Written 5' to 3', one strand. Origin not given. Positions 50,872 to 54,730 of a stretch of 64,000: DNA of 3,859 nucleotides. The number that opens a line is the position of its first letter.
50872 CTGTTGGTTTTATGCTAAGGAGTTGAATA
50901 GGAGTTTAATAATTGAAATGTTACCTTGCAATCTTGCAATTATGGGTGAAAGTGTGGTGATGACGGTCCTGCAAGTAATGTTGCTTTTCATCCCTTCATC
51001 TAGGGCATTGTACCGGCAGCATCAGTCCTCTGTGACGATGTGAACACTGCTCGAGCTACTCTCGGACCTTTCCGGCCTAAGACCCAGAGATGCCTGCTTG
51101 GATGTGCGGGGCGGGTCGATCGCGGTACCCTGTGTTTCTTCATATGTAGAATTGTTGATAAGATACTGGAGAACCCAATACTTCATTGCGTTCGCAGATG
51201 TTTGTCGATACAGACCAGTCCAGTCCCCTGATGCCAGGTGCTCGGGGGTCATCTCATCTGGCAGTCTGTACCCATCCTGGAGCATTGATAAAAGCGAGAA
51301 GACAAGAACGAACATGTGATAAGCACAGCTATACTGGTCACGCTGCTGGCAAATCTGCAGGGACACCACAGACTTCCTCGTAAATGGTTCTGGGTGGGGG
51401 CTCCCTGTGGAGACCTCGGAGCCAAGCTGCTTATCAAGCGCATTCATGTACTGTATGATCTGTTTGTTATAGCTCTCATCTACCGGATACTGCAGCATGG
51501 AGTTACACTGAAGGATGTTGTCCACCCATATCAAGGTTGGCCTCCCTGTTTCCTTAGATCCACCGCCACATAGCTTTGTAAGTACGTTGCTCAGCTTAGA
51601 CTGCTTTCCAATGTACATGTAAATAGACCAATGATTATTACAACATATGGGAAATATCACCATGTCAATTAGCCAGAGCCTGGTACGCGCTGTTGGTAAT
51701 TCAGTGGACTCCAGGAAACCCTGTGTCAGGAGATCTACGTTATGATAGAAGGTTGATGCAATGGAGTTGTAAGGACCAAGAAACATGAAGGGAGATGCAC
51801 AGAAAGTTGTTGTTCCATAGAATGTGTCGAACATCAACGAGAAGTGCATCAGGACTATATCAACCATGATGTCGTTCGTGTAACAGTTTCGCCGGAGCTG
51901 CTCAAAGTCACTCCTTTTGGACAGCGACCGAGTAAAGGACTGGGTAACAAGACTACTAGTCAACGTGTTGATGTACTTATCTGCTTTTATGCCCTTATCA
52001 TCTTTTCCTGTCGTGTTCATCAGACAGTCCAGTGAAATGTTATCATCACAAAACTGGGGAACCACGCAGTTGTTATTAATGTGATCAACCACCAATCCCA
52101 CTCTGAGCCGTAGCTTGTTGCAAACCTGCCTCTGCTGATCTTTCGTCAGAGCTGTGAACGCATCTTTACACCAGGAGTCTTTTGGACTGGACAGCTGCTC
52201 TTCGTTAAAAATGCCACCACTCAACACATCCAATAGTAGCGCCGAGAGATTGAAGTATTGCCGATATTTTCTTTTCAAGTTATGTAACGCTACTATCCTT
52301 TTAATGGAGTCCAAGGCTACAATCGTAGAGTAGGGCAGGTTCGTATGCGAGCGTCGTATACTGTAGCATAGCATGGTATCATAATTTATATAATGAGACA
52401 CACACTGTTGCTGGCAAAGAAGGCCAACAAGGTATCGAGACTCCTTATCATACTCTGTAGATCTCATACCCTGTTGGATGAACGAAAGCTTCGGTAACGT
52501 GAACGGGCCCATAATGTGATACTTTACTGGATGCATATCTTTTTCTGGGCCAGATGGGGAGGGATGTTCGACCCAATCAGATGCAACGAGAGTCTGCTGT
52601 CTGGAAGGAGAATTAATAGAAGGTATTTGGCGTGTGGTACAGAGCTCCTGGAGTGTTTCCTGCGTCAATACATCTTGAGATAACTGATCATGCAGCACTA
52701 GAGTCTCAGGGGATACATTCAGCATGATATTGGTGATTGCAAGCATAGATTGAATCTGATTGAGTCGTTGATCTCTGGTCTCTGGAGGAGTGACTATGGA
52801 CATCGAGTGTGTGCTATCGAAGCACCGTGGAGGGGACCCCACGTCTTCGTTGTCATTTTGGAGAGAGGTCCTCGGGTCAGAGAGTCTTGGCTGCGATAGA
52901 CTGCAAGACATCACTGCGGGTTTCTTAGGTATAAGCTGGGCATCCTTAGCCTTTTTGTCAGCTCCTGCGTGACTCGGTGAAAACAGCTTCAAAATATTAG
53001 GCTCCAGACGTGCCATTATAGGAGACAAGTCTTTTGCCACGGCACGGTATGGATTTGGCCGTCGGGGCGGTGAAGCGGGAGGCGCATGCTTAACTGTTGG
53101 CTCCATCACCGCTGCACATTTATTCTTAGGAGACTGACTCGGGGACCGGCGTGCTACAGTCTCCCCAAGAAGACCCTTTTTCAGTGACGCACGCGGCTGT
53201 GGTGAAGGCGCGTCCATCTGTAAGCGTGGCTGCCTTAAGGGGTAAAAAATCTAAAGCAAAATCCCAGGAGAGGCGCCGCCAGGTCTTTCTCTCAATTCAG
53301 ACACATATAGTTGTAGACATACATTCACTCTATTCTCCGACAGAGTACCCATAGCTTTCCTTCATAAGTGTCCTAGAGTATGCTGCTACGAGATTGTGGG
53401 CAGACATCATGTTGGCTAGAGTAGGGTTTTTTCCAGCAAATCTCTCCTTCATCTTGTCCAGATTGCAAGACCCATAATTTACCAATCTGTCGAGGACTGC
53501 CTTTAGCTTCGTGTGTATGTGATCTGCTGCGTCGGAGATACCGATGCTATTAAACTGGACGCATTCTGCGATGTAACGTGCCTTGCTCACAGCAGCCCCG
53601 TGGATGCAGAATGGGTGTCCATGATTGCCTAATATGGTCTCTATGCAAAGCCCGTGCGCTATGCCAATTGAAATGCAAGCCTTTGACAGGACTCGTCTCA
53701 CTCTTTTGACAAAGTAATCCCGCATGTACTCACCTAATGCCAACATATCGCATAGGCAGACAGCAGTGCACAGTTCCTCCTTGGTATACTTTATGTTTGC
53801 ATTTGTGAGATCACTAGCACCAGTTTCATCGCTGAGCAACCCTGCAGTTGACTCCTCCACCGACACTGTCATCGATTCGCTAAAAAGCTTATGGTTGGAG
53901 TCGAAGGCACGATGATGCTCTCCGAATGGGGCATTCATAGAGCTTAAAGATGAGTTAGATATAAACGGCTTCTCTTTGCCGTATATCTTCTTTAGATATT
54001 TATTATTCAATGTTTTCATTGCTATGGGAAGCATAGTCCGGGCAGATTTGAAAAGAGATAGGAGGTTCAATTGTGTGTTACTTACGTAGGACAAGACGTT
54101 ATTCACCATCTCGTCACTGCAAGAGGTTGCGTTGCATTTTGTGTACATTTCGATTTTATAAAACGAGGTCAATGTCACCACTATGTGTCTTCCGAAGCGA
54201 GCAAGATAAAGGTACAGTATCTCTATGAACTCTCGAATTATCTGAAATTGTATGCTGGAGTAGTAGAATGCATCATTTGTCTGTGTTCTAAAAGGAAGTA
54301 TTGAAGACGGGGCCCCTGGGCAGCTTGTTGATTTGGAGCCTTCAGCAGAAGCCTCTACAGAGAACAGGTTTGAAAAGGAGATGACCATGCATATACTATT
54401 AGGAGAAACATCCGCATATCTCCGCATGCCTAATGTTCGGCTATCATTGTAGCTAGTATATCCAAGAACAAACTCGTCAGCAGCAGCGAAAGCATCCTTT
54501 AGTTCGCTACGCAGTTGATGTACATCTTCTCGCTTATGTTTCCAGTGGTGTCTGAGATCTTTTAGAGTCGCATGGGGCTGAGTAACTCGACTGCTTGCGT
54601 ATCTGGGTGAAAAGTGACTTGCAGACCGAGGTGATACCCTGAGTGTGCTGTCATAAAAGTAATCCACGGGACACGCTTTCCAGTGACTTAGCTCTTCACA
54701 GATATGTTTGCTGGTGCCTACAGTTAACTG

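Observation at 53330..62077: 2915-aa polytopic membrane protein with a 1.5-kb low-complexity core; family not identifiable by eye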

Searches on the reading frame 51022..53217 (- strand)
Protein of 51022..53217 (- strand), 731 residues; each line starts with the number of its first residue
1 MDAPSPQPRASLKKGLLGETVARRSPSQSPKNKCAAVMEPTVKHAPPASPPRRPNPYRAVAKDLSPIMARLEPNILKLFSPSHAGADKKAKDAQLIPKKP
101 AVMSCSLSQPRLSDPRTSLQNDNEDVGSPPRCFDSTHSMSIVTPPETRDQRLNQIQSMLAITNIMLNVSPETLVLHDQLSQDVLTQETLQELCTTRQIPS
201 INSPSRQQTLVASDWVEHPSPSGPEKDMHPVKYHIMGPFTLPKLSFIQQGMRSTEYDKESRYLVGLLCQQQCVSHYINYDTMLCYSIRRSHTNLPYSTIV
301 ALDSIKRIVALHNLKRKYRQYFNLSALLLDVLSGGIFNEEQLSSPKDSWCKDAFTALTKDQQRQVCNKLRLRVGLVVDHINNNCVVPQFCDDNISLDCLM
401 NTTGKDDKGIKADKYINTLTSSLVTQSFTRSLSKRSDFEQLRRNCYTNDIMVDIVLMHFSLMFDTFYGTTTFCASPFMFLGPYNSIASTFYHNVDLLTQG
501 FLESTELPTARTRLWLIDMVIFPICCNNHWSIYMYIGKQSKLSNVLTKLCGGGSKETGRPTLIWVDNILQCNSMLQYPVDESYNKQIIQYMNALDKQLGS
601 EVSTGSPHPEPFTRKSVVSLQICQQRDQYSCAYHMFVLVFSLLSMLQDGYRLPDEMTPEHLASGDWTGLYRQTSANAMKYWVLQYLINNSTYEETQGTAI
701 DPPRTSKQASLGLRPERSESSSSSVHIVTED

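Call 4: search_protein_families(library=pfam, proteins=[window:51022-53217:-], max_evalue=1)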
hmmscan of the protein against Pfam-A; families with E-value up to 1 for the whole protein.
window:51022-53217:- (731 aa): 0 families

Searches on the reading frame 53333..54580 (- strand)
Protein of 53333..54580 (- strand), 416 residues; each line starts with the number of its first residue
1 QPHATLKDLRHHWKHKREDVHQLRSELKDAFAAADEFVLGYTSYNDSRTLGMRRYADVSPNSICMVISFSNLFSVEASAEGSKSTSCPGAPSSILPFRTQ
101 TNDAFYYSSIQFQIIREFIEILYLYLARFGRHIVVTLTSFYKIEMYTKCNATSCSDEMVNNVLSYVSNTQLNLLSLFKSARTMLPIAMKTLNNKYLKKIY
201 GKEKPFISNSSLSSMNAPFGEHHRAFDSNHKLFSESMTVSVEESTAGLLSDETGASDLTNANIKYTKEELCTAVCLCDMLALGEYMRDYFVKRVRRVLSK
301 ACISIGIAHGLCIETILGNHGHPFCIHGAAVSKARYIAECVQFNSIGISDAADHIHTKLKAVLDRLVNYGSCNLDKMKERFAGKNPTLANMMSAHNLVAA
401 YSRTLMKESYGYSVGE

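Call 24: search_protein_representatives(alignment_id=A2)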
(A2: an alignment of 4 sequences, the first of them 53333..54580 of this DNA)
Query: 4 sequences, 417 profile positions. Proteins with E-value up to 0.001 (for the whole library): 3; up to 1e-10: 3; up to 1e-30: 2. The best 3 are listed.
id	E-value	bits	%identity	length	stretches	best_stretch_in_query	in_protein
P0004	9.4e-253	855.0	-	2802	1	2-417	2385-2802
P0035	4.2e-87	309.3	-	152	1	238-387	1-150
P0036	9.3e-24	100.6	-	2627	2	32-147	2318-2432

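Call 26: predict_structure(alignment_id=A2)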
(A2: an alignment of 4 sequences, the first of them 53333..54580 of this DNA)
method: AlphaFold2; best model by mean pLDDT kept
length: 416 residues; sequences in the alignment: 4
mean_pLDDT: 32.1   pTM: 0.26
mean pLDDT of the five models: 32.1, 30.6, 30.1, 29.7, 28.4
residues with pLDDT >= 90: 0; 70-90: 0; 50-70: 1; < 50: 415
segments of 3 or more residues with pLDDT < 50: 1-378, 380-416
pLDDT, mean of each block of 10 residues (from residue 1): 33 41 35 26 26 25 27 27 27 25 29 35 33 26 25 35 32 28 30 34 29 28 31 33 32 36 41 43 42 36 30 29 29 26 29 41 43 46 40 34 27 25
secondary structure, 60 per line:
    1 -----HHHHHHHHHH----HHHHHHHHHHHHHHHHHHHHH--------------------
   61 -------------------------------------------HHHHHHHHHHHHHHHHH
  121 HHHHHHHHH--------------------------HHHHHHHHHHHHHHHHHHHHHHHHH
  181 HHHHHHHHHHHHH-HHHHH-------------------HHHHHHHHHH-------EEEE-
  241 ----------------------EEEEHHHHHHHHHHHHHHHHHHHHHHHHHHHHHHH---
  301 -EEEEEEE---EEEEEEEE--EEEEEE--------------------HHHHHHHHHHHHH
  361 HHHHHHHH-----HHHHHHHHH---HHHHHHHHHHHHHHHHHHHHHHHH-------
elements in order: H6-15 H20-40 H104-129 H156-193 H195-199 H219-228 E236-239 E263-266 H267-297 E302-308 E312-319 E322-327 H348-368 H374-382 H386-409

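Call 28: search_protein_families(library=pfam, proteins=[P0036, window:53333-54580:-], max_evalue=10)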
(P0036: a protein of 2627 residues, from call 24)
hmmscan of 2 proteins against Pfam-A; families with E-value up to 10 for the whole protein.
P0036 (2627 aa): 0 families

window:53333-54580:- (416 aa): 1 family
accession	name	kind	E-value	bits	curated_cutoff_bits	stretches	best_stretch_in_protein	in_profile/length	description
PF00211.25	Guanylate_cyc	-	0.0057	16.7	21.9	1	280-355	83-154/183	Adenylate and Guanylate cyclase catalytic domain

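Call 41: list_cluster_members(proteins=[P0036, P0034])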
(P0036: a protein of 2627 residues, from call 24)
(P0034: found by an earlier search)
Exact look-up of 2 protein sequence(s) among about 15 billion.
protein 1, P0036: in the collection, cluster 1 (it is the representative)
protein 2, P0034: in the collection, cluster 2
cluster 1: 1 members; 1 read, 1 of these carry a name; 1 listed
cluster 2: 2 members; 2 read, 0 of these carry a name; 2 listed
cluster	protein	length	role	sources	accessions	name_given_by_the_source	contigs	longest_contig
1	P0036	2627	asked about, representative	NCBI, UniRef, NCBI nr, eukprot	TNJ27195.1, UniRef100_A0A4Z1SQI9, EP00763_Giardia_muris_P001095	hypothetical protein GMRT_14046 [Giardia muris] | Uncharacterized protein n=1 Tax=Giardia muris TaxID=5742 RepID=A0A4Z1SQI9_GIAMU | TNJ27195.1 hypothetical protein GMRT_14046 [Giardia muris]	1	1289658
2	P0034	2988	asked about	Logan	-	-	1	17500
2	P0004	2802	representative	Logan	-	-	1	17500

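Call 67: fold_search(model_id=the predicted structure, library=pdb)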
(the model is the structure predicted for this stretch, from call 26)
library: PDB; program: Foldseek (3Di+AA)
matches with E <= 10: 51; with E <= 0.001: 0
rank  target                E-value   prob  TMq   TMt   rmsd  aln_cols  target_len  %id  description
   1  3v68                  1.3e+00  0.02  0.08  0.12  20.5       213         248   13  Crystal structure of Pyrococcus furiosus PF2050, a member of DUF2666 family protein (released 2012-04-18)
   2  7vai_G                2.0e+00  0.04  0.11  0.18  22.3       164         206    8  V1EG of V/A-ATPase from Thermus thermophilus, state1-1 (released 2022-07-13)
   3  3j9t_M                2.1e+00  0.02  0.10  0.15  28.0       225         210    9  Yeast V-ATPase state 1 (released 2015-05-13)
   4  9cf8_G                2.6e+00  0.02  0.10  0.16  20.9       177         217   11  Cryo-EM structure of human kidney V-ATPase state 1 (released 2025-08-06)
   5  9xps_3                2.8e+00  0.02  0.09  0.12  18.8       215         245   12  The neck structure of the Phage Phikz (released 2026-02-11)
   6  2qlz_D                2.9e+00  0.02  0.08  0.11  16.1       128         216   11  Crystal Structure of Transcription Factor PF0095 from Pyrococcus furiosus (released 2008-07-29)
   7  6r0z_G                3.7e+00  0.03  0.11  0.18  20.8       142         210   11  Thermus thermophilus V/A-type ATPase/synthase, rotational state 1L (released 2019-08-28)
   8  7fda_M                3.7e+00  0.02  0.09  0.16  26.6       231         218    9  CryoEM Structure of Reconstituted V-ATPase, state1 (released 2021-12-22)
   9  3vza_C                4.2e+00  0.07  0.09  0.41   6.9        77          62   10  Crystal structure of the chicken Spc24-Spc25 globular domain in complex with CENP-T peptide (released 2013-04-03)
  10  3aon_A                4.2e+00  0.03  0.12  0.21  21.8       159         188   11  Crystal structure of the central axis (NtpD-NtpG) in the catalytic portion of Enterococcus hirae V-type sodium ATPase (released 2011-10-05)
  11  9xps_6                4.2e+00  0.02  0.07  0.13  15.4       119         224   15  The neck structure of the Phage Phikz (released 2026-02-11)
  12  7qoo_O                4.5e+00  0.02  0.08  0.15  18.0       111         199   15  Structure of the human inner kinetochore CCAN complex (released 2022-06-08)
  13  8gbk_D                4.8e+00  0.04  0.07  0.24  11.3        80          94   11  Dri1 hemoprotein variant H79A-R90A with a zinc-mirror heme site (released 2024-04-24)
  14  2p7o_B                4.8e+00  0.04  0.09  0.23  12.8        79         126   14  Crystal structure of genomically encoded fosfomycin resistance protein, FosX, from Listeria monocytogenes (tetragonal  (released 2007-07-17)
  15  4wpy                  4.8e+00  0.02  0.07  0.24  14.5        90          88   14  Racemic crystal structure of Rv1738 from Mycobacterium tuberculosis (Form-II) (released 2015-03-18)
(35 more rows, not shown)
